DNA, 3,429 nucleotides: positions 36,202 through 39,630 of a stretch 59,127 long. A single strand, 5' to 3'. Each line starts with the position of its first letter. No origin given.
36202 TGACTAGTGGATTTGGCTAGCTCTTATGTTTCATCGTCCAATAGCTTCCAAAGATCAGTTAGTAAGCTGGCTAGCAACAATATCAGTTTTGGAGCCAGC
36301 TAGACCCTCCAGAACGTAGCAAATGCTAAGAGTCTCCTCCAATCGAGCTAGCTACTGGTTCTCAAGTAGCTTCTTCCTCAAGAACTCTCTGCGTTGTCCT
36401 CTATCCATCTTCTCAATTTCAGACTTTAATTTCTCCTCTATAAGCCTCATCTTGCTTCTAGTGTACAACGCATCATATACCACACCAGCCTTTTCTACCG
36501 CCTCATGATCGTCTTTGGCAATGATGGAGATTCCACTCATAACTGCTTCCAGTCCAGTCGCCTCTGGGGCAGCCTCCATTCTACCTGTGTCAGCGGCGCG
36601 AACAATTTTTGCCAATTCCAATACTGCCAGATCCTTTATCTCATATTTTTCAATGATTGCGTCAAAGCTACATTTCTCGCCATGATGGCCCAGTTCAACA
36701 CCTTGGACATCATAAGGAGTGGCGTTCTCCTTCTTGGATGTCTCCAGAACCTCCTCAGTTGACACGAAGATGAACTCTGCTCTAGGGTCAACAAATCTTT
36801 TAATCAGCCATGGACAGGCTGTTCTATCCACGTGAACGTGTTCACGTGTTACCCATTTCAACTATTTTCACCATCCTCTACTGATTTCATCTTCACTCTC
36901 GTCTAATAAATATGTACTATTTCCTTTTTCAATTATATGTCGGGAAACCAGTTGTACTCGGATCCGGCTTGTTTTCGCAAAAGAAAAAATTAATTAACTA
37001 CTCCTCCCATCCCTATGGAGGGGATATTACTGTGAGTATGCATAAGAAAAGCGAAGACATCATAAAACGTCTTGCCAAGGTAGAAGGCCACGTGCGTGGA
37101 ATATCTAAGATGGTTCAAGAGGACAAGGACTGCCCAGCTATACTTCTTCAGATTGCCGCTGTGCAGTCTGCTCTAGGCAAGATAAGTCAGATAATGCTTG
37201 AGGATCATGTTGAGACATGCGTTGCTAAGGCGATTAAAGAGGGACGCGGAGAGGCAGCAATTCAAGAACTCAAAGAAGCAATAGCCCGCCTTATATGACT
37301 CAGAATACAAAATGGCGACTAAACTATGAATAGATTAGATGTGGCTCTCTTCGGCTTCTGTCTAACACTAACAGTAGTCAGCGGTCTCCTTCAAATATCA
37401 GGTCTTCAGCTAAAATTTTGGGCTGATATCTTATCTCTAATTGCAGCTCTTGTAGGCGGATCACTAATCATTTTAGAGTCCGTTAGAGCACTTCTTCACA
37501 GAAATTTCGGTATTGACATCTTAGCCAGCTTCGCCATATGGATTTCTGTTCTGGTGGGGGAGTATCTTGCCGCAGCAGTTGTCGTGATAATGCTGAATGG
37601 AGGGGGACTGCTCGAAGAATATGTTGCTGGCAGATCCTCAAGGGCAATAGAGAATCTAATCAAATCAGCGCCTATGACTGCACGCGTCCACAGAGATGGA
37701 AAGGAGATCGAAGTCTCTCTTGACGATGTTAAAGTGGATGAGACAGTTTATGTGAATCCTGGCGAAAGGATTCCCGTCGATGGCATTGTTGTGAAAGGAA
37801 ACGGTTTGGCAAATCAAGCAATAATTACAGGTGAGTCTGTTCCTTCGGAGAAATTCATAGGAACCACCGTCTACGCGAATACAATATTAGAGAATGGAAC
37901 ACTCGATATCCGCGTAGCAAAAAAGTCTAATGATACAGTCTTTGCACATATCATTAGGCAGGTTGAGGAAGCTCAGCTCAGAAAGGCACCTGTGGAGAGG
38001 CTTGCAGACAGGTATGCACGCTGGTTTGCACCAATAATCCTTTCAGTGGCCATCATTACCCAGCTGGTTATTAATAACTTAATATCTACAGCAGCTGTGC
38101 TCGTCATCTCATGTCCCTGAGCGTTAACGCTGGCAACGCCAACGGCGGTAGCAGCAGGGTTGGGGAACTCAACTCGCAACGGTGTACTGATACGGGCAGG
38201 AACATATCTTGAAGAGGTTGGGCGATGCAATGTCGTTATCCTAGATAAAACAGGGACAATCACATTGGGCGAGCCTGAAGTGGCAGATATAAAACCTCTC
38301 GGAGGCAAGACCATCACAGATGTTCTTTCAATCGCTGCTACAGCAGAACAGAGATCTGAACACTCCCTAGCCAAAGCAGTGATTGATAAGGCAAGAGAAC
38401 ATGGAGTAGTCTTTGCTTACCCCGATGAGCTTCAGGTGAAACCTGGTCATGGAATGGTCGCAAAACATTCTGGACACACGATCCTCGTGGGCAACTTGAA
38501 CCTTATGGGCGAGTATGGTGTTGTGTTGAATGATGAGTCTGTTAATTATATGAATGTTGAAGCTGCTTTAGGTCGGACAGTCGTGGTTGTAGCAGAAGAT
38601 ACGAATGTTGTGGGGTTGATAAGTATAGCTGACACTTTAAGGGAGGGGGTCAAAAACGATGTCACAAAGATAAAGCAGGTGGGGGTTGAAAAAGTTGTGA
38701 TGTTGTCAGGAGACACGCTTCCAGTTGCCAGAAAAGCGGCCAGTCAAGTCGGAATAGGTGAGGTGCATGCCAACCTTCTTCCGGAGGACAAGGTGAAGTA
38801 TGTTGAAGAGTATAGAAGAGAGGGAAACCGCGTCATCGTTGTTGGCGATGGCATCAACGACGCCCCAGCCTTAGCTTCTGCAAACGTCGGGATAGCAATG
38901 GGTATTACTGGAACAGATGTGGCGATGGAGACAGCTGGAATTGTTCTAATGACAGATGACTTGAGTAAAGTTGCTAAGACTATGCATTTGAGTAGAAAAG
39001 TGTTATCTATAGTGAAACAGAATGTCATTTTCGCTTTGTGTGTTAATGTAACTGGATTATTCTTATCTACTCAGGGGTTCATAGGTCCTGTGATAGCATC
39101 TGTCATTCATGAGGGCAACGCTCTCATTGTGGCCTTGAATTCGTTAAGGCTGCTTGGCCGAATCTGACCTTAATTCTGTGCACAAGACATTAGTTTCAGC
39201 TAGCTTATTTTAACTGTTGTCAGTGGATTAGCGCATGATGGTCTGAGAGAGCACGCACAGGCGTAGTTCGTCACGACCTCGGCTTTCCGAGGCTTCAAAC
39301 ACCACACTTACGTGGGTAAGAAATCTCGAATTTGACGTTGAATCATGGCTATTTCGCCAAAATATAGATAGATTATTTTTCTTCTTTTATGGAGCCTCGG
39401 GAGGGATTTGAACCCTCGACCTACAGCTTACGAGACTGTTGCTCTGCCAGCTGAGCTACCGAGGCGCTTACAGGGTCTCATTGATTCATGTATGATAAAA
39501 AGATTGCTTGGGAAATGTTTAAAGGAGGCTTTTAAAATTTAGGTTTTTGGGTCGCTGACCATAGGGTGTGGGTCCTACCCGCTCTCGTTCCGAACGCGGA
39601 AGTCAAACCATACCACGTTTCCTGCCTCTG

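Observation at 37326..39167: In-frame UGA at the metal-binding CPC motif of a P1B-ATPase: selenocysteine (CPU) or nonsense mutation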

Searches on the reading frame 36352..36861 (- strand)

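Call 7: search_protein_families(library=pfam, proteins=[window:36352-36861:-])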
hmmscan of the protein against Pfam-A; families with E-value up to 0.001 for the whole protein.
window:36352-36861:- (169 aa): 1 family
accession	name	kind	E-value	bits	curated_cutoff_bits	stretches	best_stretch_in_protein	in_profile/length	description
PF09828.14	ChrB_C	-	1.6e-48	164.9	25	1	3-134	1-130/132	ChrB, C-terminal domain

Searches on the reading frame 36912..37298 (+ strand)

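Call 7: search_protein_families(library=pfam, proteins=[window:36912-37298:+])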
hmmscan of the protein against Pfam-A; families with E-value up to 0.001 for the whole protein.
window:36912-37298:+ (128 aa): 1 family
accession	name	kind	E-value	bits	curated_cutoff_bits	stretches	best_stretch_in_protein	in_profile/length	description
PF02583.22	Trns_repr_metal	-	1e-25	90.4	22.8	1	48-125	3-77/78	Metal-sensitive transcriptional repressor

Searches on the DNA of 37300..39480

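Call 33: search_rna_families(source=window, start=37300, end=39480, threshold=evalue, max_evalue=10)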
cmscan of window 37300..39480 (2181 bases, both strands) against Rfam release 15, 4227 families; matches with E-value up to 10: 8.
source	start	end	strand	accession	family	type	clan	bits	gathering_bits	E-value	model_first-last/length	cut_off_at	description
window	39393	39465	-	RF00005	tRNA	Gene; tRNA;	CL00001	70.9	29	6e-15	1-71/71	no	tRNA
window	39392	39465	+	RF04354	Plastid-ycf2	Cis-reg;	-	25.6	65.7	0.02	1-75/75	no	Plastid-ycf2 5UTR RNA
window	39394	39465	-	RF01684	mascRNA-menRNA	Gene;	-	22.8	42.5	0.13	1-56/56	no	MALAT1-associated small cytoplasmic RNA/MEN beta RNA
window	37688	37763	+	RF00087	SNORD26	Gene; snRNA; snoRNA; CD-box;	CL00050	21.6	44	0.17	1-76/76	no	Small nucleolar RNA SNORD26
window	37870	37943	+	RF00119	C0299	Gene; sRNA;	-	20.4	40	0.81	1-79/79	no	C0299 RNA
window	39398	39430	+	RF04351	Plastid-psbl-rps4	Cis-reg;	-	18.1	68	1.7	1-53/53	no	Plastid-psbl-rps4 3UTR RNA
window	37404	37473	-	RF00571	SNORD65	Gene; snRNA; snoRNA; CD-box;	CL00057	16.3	41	2.9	1-73/73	no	Small nucleolar RNA SNORD65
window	39249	39302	-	RF01134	sR30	Gene; snRNA; snoRNA; CD-box;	-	15.3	38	0.84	1-57/57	no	Small nucleolar RNA sR30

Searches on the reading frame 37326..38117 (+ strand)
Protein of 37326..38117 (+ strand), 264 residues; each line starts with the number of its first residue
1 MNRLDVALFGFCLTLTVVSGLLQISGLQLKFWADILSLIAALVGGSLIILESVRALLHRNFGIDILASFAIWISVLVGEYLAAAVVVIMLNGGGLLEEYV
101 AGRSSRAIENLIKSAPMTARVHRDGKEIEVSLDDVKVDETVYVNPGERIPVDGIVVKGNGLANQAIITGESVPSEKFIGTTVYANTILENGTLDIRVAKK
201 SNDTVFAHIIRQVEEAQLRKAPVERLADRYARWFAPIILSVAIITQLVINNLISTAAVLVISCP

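Call 17: find_encoding_contigs(protein=window:37326-38117:+, flank=10000)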
Protein window:37326-38117:+ (264 aa): 10 contigs read that carry it; 6 places shown.
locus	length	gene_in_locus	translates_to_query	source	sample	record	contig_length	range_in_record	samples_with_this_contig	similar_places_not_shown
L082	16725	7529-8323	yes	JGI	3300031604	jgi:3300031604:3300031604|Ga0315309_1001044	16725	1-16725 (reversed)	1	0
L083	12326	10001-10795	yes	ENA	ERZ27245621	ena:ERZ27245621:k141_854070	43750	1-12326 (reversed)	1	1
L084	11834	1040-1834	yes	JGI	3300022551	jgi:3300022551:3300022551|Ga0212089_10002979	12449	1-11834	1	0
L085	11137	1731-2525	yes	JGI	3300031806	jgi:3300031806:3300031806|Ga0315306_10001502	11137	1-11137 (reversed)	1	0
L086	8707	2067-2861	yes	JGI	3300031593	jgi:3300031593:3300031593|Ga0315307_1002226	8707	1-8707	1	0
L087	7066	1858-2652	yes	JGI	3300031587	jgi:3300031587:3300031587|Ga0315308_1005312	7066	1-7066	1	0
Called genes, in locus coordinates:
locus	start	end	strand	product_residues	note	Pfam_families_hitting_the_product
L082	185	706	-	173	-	PF02926:THUMP (weak)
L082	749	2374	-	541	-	PF06418:CTP_synth_N, PF00117:GATase, PF07722:Peptidase_C26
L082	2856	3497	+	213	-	PF00227:Proteasome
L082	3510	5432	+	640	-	PF17214:KH_TffA, PF00753:Lactamase_B, PF23023:Anti-Pycsar_Apyc1 (weak), PF12706:Lactamase_B_2 (weak), PF16661:Lactamase_B_6, PF10996:Beta-Casp, PF07521:RMMBL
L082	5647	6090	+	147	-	PF00210:Ferritin, PF02915:Rubrerythrin (weak)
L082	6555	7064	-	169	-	PF09828:ChrB_C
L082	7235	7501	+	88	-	PF02583:Trns_repr_metal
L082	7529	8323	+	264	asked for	PF00122:E1-E2_ATPase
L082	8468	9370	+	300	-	PF00702:Hydrolase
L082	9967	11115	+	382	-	PF07431:DUF1512, PF23542:DUF1512_C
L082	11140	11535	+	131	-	-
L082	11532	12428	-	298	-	PF00557:Peptidase_M24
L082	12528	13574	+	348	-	PF00389:2-Hacid_dh, PF02826:2-Hacid_dh_C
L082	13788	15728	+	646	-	PF03030:H_PPase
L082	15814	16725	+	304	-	?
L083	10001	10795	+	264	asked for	PF00122:E1-E2_ATPase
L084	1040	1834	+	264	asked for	PF00122:E1-E2_ATPase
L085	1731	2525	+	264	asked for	PF00122:E1-E2_ATPase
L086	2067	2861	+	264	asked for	PF00122:E1-E2_ATPase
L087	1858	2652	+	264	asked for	PF00122:E1-E2_ATPase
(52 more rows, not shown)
